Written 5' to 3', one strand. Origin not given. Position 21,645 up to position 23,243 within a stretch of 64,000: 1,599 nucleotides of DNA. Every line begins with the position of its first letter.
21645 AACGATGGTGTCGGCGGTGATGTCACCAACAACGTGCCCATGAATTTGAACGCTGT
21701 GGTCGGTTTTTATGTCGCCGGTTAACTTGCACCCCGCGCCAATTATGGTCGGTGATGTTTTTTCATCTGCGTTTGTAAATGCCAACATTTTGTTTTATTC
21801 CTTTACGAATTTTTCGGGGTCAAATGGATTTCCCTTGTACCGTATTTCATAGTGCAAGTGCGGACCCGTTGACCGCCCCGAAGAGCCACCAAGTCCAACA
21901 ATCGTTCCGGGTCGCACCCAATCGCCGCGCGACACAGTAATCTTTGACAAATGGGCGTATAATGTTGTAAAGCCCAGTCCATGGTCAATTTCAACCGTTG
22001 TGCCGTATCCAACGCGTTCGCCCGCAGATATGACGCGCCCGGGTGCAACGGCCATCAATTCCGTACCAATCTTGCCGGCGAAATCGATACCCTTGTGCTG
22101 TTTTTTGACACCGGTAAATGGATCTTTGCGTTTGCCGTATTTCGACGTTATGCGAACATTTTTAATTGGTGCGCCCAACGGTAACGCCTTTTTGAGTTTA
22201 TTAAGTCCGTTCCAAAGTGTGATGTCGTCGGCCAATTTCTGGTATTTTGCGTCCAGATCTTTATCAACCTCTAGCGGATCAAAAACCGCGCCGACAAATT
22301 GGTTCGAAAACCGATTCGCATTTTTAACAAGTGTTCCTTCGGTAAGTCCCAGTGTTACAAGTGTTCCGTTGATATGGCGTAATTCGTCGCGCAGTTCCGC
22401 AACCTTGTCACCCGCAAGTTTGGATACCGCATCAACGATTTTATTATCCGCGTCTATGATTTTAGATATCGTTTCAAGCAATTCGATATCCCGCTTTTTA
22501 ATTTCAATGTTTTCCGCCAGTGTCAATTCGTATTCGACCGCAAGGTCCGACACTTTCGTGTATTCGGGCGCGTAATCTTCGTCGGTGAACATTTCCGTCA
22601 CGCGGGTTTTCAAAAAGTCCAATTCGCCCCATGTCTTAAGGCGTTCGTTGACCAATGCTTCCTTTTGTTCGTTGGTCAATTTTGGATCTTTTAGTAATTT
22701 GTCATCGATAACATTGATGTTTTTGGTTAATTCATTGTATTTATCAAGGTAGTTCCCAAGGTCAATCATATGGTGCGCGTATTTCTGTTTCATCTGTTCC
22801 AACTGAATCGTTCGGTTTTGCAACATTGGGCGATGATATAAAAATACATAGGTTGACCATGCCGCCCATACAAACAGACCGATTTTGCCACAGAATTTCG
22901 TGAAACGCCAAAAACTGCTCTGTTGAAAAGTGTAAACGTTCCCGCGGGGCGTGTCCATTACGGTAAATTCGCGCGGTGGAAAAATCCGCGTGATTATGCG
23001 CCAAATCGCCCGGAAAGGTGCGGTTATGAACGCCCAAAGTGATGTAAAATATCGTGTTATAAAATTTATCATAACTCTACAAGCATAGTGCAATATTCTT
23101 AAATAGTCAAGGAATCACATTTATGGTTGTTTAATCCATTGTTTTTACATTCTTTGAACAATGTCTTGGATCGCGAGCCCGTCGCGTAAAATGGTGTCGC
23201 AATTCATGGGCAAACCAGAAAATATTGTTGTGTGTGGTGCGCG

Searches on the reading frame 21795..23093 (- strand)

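Call 69: search_protein_families(library=pfam, proteins=[window:21795-23093:-], max_evalue=0.00001)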
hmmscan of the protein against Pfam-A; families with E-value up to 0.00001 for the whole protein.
window:21795-23093:- (432 aa): 1 family
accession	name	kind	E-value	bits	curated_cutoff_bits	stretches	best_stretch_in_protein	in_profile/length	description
PF01551.29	Peptidase_M23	-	2e-32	111.7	28.7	1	332-426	2-96/96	Peptidase family M23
